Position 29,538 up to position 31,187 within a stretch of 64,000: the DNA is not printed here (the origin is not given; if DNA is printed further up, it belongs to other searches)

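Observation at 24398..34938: Type I secretion operon with an interleaved MotA/MotB-like proton-channel pair (candidate PMF-stator-coupled T1SS)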

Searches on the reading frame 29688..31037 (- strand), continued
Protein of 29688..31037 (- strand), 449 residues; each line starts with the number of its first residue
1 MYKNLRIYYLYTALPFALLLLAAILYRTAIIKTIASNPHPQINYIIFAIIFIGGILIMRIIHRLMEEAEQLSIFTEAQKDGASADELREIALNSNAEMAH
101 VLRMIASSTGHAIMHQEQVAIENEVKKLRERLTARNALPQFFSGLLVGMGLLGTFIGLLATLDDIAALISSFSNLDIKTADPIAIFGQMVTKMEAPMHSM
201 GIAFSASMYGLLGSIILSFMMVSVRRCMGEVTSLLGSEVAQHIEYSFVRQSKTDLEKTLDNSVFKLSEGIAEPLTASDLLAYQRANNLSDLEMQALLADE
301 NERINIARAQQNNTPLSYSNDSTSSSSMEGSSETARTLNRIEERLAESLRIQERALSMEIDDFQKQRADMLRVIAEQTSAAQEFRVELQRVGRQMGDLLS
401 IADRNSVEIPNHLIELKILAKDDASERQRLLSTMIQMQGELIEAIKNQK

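Call 44: search_protein_families(library=pfam, proteins=[P0027, P0111, P0118], max_evalue=1)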
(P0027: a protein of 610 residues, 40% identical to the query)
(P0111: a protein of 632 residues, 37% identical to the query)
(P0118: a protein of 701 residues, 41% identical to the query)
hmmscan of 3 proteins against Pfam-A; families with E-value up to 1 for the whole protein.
P0027 (610 aa): 18 families
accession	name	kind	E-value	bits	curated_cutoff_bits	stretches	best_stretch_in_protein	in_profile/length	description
PF25688.1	P22_gp7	-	0.0013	19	28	0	501-570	123-193/230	Bacteriophage P22 DNA ejection protein gp7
PF20667.3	Sec10_N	-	0.0014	19.2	27.4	1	295-350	13-71/118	Exocyst complex component Sec10, N-terminal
PF07889.17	DUF1664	-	0.0072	16.8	34.6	0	500-565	52-117/124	Protein of unknown function (DUF1664)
PF04691.17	ApoC-I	-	0.0082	16.4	28.3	0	294-318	4-28/61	Apolipoprotein C-I (ApoC-1)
PF01618.21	MotA_ExbB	-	0.0084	16.3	22.9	1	120-221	30-111/127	MotA/TolQ/ExbB proton channel family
PF08581.15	Tup_N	-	0.0086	16.8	28.7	1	283-338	5-60/77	Tup N-terminal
PF12713.12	DUF3806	-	0.02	15.1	21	0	416-449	3-36/86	Domain of unknown function (DUF3806)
PF00578.27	AhpC-TSA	-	0.032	14.6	26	0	268-327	23-81/124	AhpC/TSA family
PF06791.18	TMP_2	-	0.036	14.2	30.2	0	312-344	3-35/208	Prophage tail length tape measure protein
PF04849.18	HAP1_N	-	0.049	13.3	33.9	1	325-433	198-306/307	HAP1 N-terminal conserved region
PF11433.13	DUF3198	-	0.099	12.9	28.7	0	324-340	23-39/50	Protein of unknown function (DUF3198)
PF06320.18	GCN5L1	-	0.1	13.3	23.9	0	286-331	44-89/114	GCN5-like protein 1 (GCN5L1)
PF25541.1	TBCA_PH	-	0.18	12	27.8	1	378-453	44-119/139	PH domain-containing proteins, TBCA domain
PF13567.11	DUF4131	-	0.19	11.8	31.6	1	5-63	3-52/165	Domain of unknown function (DUF4131)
PF13870.11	CCDC113_CCDC96_CC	-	0.19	11.8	31.6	1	287-337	89-139/177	CCDC113/CCDC96, coiled-coil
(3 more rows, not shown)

P0111 (632 aa): 8 families
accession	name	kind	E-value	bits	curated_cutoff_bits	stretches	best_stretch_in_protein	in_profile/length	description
PF04668.17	Tsg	-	0.041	15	25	0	401-450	5-54/134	Twisted gastrulation (Tsg) protein conserved region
PF05659.16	RPW8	-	0.066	13.3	30.4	1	414-480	16-81/139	Arabidopsis broad-spectrum mildew resistance protein RPW8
PF08951.15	EntA_Immun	-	0.081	13.6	22.1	0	265-301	36-72/73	Enterocin A Immunity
PF13907.11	CHD1-like_C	-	0.16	12.9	28.3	0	283-337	7-61/96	Chromodomain-helicase-DNA-binding protein 1-like, C-terminal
PF03063.25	Prismane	-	0.28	10.2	27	1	476-615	35-164/513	Prismane/CO dehydrogenase family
PF16735.10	MYO10_CC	-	0.41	11.3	27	0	402-435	14-49/52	Unconventional myosin-X coiled coil domain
PF01618.21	MotA_ExbB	-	0.51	10.5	22.9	0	119-217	29-107/127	MotA/TolQ/ExbB proton channel family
PF07889.17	DUF1664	-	0.7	10.4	34.6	0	279-339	52-112/124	Protein of unknown function (DUF1664)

P0118 (701 aa): 22 families
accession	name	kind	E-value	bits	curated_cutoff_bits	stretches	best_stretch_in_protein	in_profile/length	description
PF02120.21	Flg_hook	-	2.9e-08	33.8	29.8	4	518-561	36-79/85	Flagellar hook-length control protein FliK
PF12126.13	PML_CC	-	3.3e-08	33.8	23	3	420-505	4-83/329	PML-like, coiled-coil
PF07889.17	DUF1664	-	5e-06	27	34.6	1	595-676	38-118/124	Protein of unknown function (DUF1664)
PF18446.7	DUF5611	-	0.0011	20.1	25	0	586-651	16-82/102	Domain of unknown function (DUF5611)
PF04513.17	Baculo_PEP_C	-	0.0023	18.4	38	2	591-667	20-107/140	Baculovirus polyhedron envelope protein, PEP, C terminus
PF01618.21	MotA_ExbB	-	0.0031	17.7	22.9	1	112-217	22-107/127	MotA/TolQ/ExbB proton channel family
PF01544.23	CorA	-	0.0069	16.2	27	0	316-451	84-224/292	CorA-like Mg2+ transporter protein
PF03961.19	FapA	-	0.029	14.4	31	0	280-351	163-234/272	Flagellar Assembly Protein A beta solenoid domain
PF15300.11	INT_SG_DDX_CT_C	-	0.03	14.3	27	0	324-353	9-38/63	INTS6/SAGE1/DDX26B/CT45 C-terminus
PF04108.17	ATG17_like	-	0.04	13.8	43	1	578-687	117-225/355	Autophagy protein ATG17-like domain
PF17078.10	SHE3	-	0.046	13.9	30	2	402-524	74-203/228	SWI5-dependent HO expression protein 3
PF23127.1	DotM_C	-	0.075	13.7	27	0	604-656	8-60/172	DotM, C-terminal cytoplasmic domain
PF07464.16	ApoLp-III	-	0.092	13.3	36.3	0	503-603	24-124/146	Apolipophorin-III precursor (apoLp-III)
PF11803.13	UXS1_N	-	0.23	12.2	30.1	0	497-529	32-64/75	UDP-glucuronate decarboxylase N-terminal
PF02686.20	GatC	-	0.3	11.7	23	0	598-647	4-57/66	Glu-tRNAGln amidotransferase C subunit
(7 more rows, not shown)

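Call 50: find_encoding_contigs(protein=P0001, flank=10000, max_places=3)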
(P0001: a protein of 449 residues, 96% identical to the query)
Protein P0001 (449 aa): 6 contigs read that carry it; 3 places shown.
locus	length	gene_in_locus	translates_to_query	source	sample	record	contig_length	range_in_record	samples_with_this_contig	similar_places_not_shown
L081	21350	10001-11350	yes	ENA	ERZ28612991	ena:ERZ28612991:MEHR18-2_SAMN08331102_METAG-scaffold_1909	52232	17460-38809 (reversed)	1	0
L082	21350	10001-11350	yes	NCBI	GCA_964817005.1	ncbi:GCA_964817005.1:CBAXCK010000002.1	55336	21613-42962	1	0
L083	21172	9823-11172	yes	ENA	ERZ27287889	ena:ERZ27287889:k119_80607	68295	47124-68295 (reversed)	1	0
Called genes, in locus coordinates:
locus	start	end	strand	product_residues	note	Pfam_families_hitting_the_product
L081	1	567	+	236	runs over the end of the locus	PF13505:OMP_b-brl, PF03922:OmpW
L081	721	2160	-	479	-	PF04055:Radical_SAM, PF06969:HemN_C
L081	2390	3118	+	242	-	PF00027:cNMP_binding, PF13545:HTH_Crp_2, PF00325:Crp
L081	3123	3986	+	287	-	PF04055:Radical_SAM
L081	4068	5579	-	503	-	PF03446:NAD_binding_2, PF00393:6PGD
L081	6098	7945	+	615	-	PF02321:OEP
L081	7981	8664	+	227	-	-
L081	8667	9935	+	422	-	PF25919:BSH_CusB (faint), PF25917:BSH_RND (weak), PF25984:BSH_YknX (weak), PF25994:HH_AprE, PF26002:Beta-barrel_AprE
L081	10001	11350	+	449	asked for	-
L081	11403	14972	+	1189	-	PF00353:HemolysinCabind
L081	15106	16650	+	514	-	PF00664:ABC_membrane, PF02463:SMC_N (faint), PF00005:ABC_tran, PF13304:AAA_21 (weak)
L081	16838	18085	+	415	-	PF07399:Na_H_antiport_3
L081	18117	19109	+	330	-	PF01594:AI-2E_transport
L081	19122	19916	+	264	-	PF04305:DUF455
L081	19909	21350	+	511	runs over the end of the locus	PF22527:DEXQc_Suv3, PF00271:Helicase_C, PF12513:SUV3_C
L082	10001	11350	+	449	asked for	-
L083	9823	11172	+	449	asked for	-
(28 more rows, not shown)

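Call 51: find_encoding_contigs(protein=P0013, flank=10000, max_places=2)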
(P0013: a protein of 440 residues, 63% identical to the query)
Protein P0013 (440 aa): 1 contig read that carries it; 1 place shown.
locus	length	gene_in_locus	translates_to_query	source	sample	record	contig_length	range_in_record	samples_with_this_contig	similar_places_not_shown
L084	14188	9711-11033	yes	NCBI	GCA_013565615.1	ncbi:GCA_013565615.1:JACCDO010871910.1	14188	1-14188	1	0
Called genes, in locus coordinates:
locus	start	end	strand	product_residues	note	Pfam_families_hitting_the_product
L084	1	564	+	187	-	?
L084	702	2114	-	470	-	PF04055:Radical_SAM, PF06969:HemN_C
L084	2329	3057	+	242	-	PF00027:cNMP_binding, PF13545:HTH_Crp_2, PF00325:Crp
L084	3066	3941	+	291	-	PF04055:Radical_SAM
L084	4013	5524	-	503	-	PF03446:NAD_binding_2, PF00393:6PGD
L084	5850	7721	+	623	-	PF02321:OEP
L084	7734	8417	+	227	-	-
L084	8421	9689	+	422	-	PF25919:BSH_CusB (faint), PF25917:BSH_RND (faint), PF25994:HH_AprE, PF26002:Beta-barrel_AprE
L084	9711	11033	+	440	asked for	PF01618:MotA_ExbB (faint)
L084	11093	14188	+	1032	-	?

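Call 54: search_protein_representatives(alignment_id=A2)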
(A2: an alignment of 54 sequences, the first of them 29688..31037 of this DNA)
Query: 54 sequences, 446 profile positions. Proteins with E-value up to 0.001 (for the whole library): 1252; up to 1e-10: 708; up to 1e-30: 160. The best 150 are listed.
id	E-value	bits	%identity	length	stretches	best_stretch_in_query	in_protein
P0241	1.8e-225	765.4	-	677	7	1-255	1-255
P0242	3.1e-194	662.4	-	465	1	1-441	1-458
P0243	4.5e-193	658.6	-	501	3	1-256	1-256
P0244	2.5e-151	520.9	-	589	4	1-256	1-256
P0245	3.7e-147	507.2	-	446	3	1-250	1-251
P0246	1.3e-145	502.1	-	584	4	1-259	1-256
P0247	6.3e-136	470.2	-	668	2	1-434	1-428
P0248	6.2e-134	463.6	-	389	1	1-269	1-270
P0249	7.4e-125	433.7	-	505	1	1-259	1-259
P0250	8.6e-123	426.9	-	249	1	1-249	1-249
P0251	4.5e-114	398.2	-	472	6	321-445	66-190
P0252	4.0e-89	315.9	-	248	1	197-437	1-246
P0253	1.3e-75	271.5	-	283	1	189-443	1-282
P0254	1.2e-72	261.7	-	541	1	3-330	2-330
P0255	2.0e-69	251.0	-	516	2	3-421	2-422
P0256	1.0e-67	245.4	-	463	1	3-343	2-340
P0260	2.4e-66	240.9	-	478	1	3-443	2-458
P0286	1.1e-52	195.9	-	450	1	3-376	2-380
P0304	2.2e-41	158.6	-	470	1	12-440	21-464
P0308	9.2e-41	156.5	-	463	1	8-227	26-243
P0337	4.4e-37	144.4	-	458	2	9-304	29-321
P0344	1.8e-36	142.4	-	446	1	8-259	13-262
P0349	7.4e-36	140.4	-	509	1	17-231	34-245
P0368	3.9e-34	134.7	-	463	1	17-231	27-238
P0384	1.7e-32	129.3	-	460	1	15-229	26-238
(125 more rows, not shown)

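Call 55: list_cluster_members(proteins=[P0256, P0308, P0368, P0254, P0255, P0260, P0286, P0304, P0384, P0337])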
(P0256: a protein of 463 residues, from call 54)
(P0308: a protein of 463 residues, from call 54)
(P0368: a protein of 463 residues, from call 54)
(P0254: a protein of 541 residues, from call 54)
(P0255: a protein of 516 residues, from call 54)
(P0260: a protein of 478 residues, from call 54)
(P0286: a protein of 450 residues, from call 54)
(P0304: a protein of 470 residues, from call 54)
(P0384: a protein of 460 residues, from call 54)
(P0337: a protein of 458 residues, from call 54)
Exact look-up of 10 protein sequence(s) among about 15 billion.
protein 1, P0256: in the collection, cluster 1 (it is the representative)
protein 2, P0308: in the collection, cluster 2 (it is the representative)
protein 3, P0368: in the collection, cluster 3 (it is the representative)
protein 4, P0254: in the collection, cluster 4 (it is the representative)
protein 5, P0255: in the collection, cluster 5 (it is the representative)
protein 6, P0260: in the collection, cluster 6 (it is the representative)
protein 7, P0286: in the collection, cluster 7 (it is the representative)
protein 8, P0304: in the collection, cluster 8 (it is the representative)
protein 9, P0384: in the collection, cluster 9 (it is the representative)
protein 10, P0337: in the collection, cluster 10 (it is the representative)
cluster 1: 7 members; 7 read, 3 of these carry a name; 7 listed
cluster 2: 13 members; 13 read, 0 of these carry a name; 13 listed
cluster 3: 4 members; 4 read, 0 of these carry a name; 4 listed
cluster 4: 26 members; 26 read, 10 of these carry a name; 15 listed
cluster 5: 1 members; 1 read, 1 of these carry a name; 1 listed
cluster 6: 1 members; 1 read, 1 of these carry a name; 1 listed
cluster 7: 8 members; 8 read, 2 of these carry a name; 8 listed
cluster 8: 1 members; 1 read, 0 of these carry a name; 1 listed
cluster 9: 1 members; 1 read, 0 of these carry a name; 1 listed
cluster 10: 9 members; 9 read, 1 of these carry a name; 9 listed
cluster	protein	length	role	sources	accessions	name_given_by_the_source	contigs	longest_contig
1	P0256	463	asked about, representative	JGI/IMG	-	hypothetical protein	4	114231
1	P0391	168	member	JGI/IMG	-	hypothetical protein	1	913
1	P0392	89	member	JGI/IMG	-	hypothetical protein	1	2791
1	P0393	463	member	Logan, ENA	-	-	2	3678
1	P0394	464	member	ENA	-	-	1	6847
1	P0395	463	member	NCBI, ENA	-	-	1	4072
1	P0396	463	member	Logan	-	-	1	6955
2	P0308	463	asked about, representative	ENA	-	-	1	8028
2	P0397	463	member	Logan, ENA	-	-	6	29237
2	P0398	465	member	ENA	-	-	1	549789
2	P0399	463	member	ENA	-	-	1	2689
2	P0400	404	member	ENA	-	-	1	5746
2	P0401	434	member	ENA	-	-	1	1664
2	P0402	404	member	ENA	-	-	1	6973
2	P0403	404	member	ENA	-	-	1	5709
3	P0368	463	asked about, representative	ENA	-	-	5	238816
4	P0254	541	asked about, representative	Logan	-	-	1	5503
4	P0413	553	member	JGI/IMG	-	uncharacterized protein with PQ loop repeat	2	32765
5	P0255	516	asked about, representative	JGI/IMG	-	hypothetical protein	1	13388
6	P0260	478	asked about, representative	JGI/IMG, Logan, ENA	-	hypothetical protein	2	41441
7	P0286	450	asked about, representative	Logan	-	-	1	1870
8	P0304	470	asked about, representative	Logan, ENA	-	-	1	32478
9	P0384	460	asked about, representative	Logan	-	-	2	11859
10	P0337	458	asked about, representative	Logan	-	-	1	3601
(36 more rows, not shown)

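Call 64: find_encoding_contigs(protein=P0256, flank=8000, max_places=2)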
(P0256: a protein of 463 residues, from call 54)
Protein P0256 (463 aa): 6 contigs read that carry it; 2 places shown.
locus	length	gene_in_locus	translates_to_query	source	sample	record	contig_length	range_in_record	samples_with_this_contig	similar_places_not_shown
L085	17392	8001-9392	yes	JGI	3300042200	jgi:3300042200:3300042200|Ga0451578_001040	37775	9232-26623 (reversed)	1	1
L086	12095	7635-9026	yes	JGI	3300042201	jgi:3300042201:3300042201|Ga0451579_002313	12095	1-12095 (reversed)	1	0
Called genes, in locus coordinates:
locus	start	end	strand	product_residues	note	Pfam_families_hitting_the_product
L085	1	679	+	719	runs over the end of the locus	PF00378:ECH_1, PF16113:ECH_2, PF02737:3HCDH_N, PF00725:3HCDH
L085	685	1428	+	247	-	PF00106:adh_short, PF08659:KR, PF23441:SDR (weak), PF13561:adh_short_C2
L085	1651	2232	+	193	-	PF02417:Chromate_transp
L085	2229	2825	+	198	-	PF02417:Chromate_transp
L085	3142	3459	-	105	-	-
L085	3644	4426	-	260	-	PF08032:SpoU_sub_bind, PF00588:SpoU_methylase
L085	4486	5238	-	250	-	PF00005:ABC_tran, PF02463:SMC_N (faint), PF13304:AAA_21 (faint)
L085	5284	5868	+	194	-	PF25182:NonGDSL, PF00657:Lipase_GDSL, PF13472:Lipase_GDSL_2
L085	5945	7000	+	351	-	PF00581:Rhodanese, PF26341:AAA_SelU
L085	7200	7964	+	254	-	-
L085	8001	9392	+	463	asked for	-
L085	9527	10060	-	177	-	PF07603:Lcl_C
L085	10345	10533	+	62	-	-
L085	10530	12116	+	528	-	PF02384:N6_Mtase (weak), PF07669:Eco57I, PF22837:M_Eco57I_C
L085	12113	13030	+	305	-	PF09572:RE_XamI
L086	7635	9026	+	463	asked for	-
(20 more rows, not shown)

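Call 65: find_encoding_contigs(protein=P0260, flank=7000, max_places=1)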
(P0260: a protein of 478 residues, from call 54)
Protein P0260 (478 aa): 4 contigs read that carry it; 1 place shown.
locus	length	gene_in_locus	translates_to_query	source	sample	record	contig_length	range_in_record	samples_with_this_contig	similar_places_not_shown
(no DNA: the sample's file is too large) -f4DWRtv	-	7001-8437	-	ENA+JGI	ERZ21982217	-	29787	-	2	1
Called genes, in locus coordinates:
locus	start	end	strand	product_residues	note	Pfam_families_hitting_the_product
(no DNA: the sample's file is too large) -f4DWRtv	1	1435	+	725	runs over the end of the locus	PF00664:ABC_membrane, PF00005:ABC_tran, PF13304:AAA_21 (faint), PF02463:SMC_N (weak)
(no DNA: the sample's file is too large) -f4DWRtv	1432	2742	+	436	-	PF25919:BSH_CusB (faint), PF26077:BSH_Fcp1 (faint), PF00364:Biotin_lipoyl (faint), PF25984:BSH_YknX (weak), PF25994:HH_AprE (weak), PF26002:Beta-barrel_AprE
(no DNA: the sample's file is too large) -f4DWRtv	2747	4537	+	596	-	PF02321:OEP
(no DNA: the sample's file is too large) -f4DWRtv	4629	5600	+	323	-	-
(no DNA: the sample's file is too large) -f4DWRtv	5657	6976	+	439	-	PF25973:BSH_CzcB (weak), PF25994:HH_AprE, PF25919:BSH_CusB (weak), PF26002:Beta-barrel_AprE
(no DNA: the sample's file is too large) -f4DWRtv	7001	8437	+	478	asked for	-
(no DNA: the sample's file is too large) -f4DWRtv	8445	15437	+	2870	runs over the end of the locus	PF00353:HemolysinCabind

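Call 66: find_encoding_contigs(protein=P0368, flank=7000, max_places=1)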
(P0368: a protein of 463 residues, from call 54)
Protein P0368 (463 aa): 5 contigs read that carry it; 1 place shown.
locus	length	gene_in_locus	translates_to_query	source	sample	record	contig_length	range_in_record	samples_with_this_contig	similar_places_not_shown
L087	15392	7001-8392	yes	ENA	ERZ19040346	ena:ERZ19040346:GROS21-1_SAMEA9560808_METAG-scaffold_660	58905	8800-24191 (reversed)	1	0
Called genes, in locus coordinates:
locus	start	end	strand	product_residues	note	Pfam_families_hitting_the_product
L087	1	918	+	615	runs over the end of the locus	PF13424:TPR_12 (faint), PF13428:TPR_14 (faint), PF13432:TPR_16 (faint), PF00515:TPR_1 (faint), PF07719:TPR_2 (faint), PF13181:TPR_8 (faint), PF14559:TPR_19 (weak), PF13844:Glyco_transf_41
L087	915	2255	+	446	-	PF02321:OEP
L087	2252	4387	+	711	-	PF00664:ABC_membrane, PF00005:ABC_tran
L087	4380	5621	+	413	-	-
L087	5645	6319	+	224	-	-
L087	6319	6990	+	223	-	-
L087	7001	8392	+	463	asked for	PF01618:MotA_ExbB (faint)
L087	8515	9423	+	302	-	PF01075:Glyco_transf_9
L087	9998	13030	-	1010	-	PF01419:Jacalin, PF01344:Kelch_1 (faint), PF07646:Kelch_2 (faint), PF07250:Glyoxal_oxid_N, PF09118:GO-like_E_set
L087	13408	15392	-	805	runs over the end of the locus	PF01326:PPDK_N, PF00391:PEP-utilizers, PF02896:PEP-utilizers_C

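Call 67: find_encoding_contigs(protein=P0413, flank=7000, max_places=1)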
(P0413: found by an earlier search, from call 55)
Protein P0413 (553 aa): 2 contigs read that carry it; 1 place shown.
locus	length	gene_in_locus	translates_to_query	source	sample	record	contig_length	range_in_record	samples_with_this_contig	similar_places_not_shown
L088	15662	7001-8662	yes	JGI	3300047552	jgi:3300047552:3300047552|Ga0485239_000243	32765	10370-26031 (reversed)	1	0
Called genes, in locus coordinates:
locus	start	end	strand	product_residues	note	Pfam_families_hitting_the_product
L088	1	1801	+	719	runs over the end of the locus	PF00664:ABC_membrane, PF00005:ABC_tran, PF02463:SMC_N (faint), PF13304:AAA_21 (faint)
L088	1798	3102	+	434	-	PF25919:BSH_CusB (faint), PF00364:Biotin_lipoyl (faint), PF25917:BSH_RND (weak), PF25984:BSH_YknX (weak), PF25994:HH_AprE, PF26002:Beta-barrel_AprE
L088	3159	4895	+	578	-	PF02321:OEP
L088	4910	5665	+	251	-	-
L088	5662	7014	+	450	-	PF25919:BSH_CusB (faint), PF25984:BSH_YknX (weak), PF25994:HH_AprE, PF26002:Beta-barrel_AprE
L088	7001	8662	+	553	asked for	-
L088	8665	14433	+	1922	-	PF00353:HemolysinCabind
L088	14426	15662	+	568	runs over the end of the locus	PF00664:ABC_membrane, PF00005:ABC_tran, PF13304:AAA_21 (weak)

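Call 97: find_encoding_contigs(protein=P0349, flank=8000, max_places=2)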
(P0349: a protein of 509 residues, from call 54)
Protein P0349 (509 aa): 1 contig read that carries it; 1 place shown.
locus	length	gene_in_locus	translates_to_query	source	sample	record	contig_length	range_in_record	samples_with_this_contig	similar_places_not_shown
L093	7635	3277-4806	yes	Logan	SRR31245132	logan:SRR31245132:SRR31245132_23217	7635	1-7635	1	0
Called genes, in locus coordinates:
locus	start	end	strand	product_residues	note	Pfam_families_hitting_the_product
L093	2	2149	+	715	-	?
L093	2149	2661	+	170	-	-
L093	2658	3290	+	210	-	-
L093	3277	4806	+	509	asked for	PF01476:LysM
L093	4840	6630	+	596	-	PF00512:HisKA, PF02518:HATPase_c, PF00072:Response_reg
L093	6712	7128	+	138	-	PF27694:YegR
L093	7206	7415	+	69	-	-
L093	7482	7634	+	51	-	?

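Call 98: find_encoding_contigs(protein=P0344, flank=8000, max_places=2)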
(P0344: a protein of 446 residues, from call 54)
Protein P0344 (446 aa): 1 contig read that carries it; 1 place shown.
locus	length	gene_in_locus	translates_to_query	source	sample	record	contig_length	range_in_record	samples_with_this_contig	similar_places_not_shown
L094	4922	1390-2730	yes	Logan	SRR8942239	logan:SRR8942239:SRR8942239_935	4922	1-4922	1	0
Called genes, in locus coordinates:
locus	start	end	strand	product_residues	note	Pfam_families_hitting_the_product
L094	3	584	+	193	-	?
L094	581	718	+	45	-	-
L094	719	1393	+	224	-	PF00691:OmpA (weak)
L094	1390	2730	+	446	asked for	PF01618:MotA_ExbB (faint)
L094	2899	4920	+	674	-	?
